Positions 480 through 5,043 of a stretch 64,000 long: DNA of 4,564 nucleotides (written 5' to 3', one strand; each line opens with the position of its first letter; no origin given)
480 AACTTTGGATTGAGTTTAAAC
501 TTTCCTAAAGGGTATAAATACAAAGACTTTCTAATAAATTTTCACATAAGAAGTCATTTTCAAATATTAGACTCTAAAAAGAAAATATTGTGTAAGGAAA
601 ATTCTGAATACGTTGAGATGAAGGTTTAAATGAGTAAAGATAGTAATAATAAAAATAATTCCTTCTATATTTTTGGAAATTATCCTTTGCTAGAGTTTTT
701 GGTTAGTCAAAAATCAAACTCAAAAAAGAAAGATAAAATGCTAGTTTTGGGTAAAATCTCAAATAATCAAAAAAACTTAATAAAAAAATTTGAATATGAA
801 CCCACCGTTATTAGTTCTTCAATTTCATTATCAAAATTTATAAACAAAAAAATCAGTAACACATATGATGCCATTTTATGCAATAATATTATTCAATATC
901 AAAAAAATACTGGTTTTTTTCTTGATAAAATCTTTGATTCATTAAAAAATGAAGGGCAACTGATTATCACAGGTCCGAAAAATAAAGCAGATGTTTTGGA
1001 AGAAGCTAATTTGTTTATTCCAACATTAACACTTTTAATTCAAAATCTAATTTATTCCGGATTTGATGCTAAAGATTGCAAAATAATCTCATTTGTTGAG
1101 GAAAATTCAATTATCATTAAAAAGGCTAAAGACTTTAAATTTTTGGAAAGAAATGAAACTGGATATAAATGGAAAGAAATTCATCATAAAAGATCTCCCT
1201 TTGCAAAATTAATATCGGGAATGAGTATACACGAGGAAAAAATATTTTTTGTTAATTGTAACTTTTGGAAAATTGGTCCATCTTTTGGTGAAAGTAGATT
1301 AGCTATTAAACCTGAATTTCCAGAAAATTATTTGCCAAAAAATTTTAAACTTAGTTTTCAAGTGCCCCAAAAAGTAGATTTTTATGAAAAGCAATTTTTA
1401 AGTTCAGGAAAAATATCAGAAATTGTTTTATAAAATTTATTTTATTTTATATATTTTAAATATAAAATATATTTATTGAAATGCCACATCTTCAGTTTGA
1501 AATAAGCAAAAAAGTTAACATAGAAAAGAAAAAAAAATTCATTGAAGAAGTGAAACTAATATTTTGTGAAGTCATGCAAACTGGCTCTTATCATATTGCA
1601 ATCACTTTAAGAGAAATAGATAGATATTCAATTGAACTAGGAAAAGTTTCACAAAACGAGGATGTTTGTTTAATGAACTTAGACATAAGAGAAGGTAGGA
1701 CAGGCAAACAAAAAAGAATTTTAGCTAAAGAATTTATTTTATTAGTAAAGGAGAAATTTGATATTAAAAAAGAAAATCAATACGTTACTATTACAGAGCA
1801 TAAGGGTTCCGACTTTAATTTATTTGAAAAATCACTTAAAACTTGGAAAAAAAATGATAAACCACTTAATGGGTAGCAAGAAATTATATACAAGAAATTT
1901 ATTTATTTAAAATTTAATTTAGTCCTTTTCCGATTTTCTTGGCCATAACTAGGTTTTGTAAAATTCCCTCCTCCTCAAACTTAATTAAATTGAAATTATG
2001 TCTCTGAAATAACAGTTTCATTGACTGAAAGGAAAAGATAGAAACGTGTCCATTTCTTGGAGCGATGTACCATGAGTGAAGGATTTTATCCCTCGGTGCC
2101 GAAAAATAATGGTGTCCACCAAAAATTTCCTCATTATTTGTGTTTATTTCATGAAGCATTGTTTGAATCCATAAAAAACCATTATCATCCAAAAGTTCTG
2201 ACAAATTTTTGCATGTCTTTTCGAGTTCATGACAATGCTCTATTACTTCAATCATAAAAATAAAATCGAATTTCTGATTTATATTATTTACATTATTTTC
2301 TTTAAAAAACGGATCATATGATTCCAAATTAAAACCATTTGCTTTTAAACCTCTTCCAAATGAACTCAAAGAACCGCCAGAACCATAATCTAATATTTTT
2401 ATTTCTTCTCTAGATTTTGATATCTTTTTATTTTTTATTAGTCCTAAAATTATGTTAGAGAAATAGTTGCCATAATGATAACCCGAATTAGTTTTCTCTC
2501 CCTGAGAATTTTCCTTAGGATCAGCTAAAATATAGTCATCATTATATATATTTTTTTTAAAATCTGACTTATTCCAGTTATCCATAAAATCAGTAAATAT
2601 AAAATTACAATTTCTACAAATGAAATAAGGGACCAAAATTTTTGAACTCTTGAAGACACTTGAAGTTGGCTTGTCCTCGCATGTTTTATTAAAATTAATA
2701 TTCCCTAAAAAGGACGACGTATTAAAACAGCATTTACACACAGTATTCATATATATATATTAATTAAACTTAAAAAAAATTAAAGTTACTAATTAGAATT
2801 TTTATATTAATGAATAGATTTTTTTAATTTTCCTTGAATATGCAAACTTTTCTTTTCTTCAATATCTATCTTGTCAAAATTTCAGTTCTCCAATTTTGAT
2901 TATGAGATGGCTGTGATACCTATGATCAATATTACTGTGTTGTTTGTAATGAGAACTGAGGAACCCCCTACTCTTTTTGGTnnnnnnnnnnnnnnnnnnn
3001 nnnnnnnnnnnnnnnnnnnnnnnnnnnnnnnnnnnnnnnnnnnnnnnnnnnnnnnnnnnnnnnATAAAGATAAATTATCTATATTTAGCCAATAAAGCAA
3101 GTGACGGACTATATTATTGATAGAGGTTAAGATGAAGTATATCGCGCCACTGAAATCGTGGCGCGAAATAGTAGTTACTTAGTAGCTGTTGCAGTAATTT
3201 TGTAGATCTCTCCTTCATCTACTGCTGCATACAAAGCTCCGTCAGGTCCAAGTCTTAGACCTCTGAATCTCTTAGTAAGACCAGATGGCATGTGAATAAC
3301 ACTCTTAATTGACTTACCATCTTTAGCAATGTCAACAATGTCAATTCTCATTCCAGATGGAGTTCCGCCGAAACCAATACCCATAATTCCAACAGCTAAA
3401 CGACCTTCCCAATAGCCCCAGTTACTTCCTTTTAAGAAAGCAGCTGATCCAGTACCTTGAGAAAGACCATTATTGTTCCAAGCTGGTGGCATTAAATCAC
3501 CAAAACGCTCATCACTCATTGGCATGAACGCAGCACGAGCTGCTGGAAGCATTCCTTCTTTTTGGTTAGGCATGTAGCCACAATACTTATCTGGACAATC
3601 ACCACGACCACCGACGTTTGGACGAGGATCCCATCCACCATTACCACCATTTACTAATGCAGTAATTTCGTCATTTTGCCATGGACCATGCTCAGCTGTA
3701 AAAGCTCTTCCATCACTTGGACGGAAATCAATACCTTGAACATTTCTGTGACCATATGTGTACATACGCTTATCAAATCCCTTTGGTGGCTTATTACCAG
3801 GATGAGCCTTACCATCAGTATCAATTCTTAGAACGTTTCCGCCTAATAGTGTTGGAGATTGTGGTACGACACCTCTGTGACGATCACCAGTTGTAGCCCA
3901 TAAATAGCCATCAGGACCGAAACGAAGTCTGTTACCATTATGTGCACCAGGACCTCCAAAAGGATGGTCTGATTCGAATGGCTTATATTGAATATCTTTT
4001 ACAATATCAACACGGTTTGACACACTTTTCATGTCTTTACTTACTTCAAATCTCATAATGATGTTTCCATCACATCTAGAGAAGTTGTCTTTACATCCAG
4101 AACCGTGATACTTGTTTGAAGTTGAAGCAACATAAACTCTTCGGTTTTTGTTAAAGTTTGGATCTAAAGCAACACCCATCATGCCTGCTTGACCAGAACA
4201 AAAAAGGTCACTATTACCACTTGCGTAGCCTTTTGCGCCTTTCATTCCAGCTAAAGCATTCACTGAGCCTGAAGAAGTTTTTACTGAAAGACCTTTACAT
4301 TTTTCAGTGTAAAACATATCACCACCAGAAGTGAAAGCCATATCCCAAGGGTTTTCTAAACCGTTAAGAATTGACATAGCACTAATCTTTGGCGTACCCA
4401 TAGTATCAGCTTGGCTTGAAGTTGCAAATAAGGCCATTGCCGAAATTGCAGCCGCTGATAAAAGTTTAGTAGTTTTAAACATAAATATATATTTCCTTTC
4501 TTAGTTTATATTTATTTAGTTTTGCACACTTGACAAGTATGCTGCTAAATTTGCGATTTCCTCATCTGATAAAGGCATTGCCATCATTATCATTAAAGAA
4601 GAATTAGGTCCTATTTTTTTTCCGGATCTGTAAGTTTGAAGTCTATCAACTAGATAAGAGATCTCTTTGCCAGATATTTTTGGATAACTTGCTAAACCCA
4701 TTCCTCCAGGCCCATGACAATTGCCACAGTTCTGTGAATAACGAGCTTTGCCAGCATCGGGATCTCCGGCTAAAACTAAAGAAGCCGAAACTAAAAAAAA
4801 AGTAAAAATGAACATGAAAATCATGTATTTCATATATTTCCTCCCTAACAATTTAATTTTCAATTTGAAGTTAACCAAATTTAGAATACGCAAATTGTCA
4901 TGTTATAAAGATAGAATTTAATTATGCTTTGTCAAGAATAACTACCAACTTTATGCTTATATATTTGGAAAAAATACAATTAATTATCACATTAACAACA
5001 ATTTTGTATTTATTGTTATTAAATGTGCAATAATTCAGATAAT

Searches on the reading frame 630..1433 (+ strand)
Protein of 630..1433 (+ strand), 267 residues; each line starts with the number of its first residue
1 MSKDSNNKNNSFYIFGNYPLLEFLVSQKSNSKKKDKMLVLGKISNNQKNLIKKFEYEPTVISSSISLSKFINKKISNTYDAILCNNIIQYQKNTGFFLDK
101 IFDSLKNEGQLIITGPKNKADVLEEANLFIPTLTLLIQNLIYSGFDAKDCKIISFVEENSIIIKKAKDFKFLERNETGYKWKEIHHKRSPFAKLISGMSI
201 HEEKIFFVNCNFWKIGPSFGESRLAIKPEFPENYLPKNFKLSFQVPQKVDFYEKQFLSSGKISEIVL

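Call 54: search_protein_families(library=pfam, proteins=[window:630-1433:+], max_evalue=0.001)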
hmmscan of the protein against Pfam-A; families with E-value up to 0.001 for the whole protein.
window:630-1433:+ (267 aa): 0 families

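Call 72: find_encoding_contigs(protein=window:630-1433:+, flank=10000, max_places=2)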
Protein window:630-1433:+ (267 aa): 1 contig read that carries it; 1 place shown.
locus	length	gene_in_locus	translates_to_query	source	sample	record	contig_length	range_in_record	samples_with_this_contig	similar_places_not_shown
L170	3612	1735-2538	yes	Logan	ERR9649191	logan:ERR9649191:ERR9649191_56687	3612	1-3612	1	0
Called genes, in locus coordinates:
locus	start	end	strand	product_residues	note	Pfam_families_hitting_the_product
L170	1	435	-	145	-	?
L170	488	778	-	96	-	-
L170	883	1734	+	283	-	PF13489:Methyltransf_23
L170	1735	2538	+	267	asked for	-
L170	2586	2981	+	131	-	PF01361:Tautomerase (faint), PF14552:Tautomerase_2 (faint)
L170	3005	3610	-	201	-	?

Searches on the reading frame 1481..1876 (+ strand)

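Call 54: search_protein_families(library=pfam, proteins=[window:1481-1876:+], max_evalue=0.001)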
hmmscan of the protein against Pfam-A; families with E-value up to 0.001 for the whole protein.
window:1481-1876:+ (131 aa): 2 families
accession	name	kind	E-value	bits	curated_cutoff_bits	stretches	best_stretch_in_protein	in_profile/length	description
PF14552.11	Tautomerase_2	-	1.3e-05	25.6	28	1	55-112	22-79/82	Tautomerase enzyme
PF01361.26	Tautomerase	-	1.8e-05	25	22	0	66-108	4-46/60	Tautomerase enzyme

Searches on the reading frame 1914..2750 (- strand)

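Call 54: search_protein_families(library=pfam, proteins=[window:1914-2750:-], max_evalue=0.001)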
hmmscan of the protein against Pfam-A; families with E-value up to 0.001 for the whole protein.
window:1914-2750:- (278 aa): 3 families
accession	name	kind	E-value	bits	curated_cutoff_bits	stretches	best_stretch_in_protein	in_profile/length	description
PF13489.12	Methyltransf_23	-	2e-19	70.3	27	1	113-256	20-162/164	Methyltransferase domain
PF08242.18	Methyltransf_12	-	2.1e-05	25.6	30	1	146-193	57-98/98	Methyltransferase domain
PF08241.18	Methyltransf_11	-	0.0009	20.3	21.2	0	159-195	59-95/95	Methyltransferase domain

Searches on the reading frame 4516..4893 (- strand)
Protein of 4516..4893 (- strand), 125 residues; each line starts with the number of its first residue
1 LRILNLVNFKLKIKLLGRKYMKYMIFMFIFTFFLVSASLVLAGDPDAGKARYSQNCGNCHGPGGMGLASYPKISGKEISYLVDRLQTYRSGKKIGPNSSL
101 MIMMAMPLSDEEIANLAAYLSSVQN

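Call 54: search_protein_families(library=pfam, proteins=[window:4516-4893:-], max_evalue=0.001)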
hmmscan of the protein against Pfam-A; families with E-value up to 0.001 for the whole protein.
window:4516-4893:- (125 aa): 2 families
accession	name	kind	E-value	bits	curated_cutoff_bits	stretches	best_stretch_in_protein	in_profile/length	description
PF00034.26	Cytochrom_C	-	3.8e-12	47.8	21.3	1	47-123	3-89/90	Cytochrome c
PF13442.11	Cytochrome_CBB3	-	1.3e-10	41.8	27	1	44-120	2-68/68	Cytochrome C oxidase, cbb3-type, subunit III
